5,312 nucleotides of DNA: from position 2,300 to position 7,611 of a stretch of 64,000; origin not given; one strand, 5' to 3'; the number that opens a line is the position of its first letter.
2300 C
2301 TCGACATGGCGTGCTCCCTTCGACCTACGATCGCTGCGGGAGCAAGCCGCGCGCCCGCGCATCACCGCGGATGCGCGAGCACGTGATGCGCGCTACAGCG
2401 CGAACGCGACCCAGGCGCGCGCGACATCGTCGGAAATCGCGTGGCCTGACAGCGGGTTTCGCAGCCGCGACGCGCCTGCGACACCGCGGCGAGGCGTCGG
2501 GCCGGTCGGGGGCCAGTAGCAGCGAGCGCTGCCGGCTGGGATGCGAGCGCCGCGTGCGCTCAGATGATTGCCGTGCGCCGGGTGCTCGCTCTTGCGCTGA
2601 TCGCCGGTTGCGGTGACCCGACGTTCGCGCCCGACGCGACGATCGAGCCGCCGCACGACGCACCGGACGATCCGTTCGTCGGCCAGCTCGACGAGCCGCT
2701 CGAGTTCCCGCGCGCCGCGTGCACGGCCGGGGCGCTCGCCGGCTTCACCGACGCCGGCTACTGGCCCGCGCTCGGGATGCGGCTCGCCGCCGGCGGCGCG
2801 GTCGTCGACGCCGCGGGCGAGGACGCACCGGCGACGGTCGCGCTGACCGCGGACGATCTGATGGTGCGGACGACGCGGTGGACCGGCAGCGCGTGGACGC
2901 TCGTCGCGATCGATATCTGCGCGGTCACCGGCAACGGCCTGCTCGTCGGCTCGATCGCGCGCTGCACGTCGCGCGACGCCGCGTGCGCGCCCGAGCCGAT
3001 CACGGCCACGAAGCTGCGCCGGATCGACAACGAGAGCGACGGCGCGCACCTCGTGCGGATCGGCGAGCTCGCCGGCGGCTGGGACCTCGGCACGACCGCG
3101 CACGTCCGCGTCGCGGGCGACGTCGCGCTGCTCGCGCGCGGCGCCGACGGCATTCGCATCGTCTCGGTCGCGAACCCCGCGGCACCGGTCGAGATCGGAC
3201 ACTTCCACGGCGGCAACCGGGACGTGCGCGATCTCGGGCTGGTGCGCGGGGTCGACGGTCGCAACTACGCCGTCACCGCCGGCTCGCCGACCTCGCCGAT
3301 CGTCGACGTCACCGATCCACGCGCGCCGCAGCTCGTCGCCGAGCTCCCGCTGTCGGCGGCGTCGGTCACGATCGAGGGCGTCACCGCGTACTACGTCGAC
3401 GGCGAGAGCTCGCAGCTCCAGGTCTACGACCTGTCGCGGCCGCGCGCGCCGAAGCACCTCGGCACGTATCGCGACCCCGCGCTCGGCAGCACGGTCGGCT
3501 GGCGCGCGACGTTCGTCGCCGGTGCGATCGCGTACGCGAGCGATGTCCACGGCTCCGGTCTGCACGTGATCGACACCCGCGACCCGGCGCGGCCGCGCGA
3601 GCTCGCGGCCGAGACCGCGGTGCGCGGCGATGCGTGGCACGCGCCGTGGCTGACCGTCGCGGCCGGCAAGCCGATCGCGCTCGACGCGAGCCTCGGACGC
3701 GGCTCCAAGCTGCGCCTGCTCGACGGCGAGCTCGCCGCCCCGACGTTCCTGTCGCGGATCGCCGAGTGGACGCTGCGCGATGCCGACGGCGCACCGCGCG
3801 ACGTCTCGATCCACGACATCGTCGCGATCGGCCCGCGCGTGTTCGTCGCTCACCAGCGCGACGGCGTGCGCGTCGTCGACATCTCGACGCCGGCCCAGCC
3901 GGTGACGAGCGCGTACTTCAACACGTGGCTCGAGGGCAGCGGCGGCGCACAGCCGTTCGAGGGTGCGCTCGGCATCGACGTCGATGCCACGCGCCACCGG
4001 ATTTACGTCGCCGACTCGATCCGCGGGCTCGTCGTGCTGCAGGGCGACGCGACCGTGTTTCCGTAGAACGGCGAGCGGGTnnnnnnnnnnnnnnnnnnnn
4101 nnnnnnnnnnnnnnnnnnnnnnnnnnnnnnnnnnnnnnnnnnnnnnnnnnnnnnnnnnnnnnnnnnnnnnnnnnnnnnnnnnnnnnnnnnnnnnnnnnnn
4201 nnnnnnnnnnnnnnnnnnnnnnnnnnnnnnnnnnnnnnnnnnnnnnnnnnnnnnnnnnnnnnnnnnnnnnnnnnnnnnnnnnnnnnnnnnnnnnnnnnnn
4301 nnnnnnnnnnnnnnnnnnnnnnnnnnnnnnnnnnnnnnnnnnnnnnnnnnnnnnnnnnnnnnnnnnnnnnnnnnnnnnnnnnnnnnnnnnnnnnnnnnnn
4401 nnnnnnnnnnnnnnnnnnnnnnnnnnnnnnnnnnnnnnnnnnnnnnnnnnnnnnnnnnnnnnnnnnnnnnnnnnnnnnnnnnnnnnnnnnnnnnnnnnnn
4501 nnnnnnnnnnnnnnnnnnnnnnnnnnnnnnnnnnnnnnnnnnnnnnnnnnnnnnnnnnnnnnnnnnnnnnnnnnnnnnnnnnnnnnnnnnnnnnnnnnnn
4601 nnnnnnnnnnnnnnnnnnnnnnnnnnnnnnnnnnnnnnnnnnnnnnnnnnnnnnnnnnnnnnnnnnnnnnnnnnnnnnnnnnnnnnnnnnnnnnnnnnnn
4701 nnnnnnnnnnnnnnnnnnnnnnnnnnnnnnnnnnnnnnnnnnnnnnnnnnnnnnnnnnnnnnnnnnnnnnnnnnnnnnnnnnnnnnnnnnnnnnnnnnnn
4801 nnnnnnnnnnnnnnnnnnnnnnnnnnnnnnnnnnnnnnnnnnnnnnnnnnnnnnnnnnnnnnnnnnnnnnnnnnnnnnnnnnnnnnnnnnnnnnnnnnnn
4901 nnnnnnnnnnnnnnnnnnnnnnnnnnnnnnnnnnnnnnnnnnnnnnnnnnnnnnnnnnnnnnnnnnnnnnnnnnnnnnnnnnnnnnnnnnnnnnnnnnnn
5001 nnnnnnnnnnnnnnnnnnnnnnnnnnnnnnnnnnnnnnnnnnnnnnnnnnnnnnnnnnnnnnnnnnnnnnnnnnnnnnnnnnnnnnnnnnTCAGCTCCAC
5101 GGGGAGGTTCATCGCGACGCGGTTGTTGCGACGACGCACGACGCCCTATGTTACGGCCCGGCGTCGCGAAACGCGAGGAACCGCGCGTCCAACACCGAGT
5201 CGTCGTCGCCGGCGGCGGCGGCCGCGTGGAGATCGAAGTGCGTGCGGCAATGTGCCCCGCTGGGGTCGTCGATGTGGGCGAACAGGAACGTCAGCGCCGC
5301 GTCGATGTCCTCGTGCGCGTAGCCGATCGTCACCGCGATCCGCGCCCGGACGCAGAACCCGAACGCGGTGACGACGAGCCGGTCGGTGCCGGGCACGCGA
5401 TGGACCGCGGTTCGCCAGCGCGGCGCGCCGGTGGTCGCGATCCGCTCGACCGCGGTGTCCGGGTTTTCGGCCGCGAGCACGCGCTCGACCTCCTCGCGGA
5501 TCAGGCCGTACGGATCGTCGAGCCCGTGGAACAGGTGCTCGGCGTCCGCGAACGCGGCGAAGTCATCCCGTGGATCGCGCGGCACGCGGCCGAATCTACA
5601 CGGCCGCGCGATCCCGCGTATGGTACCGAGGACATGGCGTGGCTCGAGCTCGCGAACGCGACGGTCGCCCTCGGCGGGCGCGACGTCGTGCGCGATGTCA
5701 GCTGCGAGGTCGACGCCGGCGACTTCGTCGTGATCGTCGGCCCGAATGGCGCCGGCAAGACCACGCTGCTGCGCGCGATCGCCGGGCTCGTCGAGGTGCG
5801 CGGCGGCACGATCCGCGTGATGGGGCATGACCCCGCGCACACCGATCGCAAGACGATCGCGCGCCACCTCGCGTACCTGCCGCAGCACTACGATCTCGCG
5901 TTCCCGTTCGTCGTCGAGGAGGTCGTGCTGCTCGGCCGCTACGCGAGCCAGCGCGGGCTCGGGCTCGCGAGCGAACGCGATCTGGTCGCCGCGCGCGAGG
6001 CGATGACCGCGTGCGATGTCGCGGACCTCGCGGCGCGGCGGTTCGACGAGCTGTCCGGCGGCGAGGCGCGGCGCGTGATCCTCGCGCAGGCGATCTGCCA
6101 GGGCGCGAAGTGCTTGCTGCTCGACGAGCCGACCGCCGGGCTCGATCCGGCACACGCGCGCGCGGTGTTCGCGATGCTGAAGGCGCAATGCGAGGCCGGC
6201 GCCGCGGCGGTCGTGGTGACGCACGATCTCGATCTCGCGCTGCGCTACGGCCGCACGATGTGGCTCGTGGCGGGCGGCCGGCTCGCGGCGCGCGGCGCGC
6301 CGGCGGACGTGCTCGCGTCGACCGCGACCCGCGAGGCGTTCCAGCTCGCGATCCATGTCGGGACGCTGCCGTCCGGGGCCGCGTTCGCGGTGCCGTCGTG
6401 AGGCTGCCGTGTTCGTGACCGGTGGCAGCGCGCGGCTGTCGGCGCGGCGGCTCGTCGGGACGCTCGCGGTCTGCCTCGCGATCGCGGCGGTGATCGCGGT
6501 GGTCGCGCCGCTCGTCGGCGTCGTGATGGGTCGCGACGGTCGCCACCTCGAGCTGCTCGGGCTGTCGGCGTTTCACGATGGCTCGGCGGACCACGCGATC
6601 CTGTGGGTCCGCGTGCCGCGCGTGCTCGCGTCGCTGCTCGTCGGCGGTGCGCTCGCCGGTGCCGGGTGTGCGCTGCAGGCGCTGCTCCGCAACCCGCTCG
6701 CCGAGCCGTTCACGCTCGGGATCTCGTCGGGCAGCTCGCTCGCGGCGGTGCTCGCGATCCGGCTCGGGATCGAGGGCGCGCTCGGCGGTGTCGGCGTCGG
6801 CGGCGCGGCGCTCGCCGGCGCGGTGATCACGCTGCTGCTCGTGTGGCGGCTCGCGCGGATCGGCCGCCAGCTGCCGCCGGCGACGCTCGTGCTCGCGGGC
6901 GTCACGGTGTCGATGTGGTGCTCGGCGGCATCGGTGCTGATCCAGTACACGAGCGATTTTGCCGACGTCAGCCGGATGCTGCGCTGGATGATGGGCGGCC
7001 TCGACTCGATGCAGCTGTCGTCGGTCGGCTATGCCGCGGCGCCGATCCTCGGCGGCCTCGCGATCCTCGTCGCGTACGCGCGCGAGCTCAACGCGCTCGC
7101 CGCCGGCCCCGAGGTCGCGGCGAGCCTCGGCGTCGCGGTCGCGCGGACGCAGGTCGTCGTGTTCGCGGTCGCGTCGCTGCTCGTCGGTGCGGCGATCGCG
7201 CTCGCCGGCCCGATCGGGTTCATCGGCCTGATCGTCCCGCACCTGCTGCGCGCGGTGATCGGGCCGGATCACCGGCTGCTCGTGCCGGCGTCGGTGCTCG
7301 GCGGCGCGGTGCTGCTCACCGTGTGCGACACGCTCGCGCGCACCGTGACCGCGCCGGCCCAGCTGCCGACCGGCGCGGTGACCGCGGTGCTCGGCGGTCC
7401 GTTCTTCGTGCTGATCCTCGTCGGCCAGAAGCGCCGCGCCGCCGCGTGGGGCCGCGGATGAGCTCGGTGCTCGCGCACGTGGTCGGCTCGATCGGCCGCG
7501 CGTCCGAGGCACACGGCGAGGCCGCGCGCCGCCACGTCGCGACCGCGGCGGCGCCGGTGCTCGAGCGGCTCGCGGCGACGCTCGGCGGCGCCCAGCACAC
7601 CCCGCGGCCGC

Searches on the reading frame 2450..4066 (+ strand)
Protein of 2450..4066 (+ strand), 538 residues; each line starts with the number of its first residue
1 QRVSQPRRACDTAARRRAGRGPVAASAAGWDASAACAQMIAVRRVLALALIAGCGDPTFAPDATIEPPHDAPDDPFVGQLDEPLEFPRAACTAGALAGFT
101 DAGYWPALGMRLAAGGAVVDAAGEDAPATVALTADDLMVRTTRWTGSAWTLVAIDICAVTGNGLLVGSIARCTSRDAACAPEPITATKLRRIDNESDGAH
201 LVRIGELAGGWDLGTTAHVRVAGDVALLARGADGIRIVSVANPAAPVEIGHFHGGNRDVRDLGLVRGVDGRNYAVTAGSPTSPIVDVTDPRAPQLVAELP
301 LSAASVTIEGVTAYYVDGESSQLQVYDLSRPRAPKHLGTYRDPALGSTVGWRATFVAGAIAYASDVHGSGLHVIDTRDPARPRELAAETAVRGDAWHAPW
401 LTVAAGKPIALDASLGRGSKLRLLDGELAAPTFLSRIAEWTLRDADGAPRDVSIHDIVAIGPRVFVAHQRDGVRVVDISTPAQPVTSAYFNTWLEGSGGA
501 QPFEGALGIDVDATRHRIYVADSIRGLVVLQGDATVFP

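Call 52: search_protein_families(library=pfam, proteins=[window:2450-4066:+], max_evalue=0.0001)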
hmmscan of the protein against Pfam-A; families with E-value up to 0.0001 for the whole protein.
window:2450-4066:+ (538 aa): 1 family
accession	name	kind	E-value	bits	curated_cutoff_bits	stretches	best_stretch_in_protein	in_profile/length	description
PF08309.17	LVIVD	-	9.6e-10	38.1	20.2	0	456-492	6-42/42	LVIVD repeat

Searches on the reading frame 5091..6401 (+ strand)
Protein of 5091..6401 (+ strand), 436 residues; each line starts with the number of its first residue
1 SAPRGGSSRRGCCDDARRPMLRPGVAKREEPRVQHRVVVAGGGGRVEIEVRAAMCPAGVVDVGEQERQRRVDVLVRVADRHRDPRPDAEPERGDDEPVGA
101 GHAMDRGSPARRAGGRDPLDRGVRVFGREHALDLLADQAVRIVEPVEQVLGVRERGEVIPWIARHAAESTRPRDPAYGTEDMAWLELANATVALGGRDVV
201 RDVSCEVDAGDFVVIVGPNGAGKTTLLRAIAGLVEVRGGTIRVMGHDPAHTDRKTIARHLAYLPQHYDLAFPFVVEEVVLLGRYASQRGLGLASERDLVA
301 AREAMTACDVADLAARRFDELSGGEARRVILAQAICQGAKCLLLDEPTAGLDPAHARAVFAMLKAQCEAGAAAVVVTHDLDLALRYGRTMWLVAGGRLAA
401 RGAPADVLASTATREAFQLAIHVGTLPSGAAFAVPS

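Call 52: search_protein_families(library=pfam, proteins=[window:5091-6401:+], max_evalue=0.0001)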
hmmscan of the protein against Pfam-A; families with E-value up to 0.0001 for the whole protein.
window:5091-6401:+ (436 aa): 5 families
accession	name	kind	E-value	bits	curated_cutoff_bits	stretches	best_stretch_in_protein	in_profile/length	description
PF00005.33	ABC_tran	-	2.5e-29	103.1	25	1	201-349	2-137/137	ABC transporter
PF13304.12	AAA_21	-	4e-11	44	27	1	212-238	1-39/304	AAA domain, putative AbiEii toxin, Type IV TA system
PF02463.25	SMC_N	-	1.5e-07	31.5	40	1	211-379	25-198/220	RecF/RecN/SMC N terminal domain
PF13476.12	AAA_23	-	3.4e-05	25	27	1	212-231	21-40/201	AAA domain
PF13604.12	AAA_30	-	9.8e-05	22.6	27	0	212-246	20-54/191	AAA domain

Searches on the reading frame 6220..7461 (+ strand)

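Call 52: search_protein_families(library=pfam, proteins=[window:6220-7461:+], max_evalue=0.0001)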
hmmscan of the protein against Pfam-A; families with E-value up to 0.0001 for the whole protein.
window:6220-7461:+ (413 aa): 1 family
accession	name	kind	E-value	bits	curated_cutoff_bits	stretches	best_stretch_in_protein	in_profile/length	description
PF01032.23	FecCD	-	3.4e-80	269.9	26.5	1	120-401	31-310/311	FecCD transport family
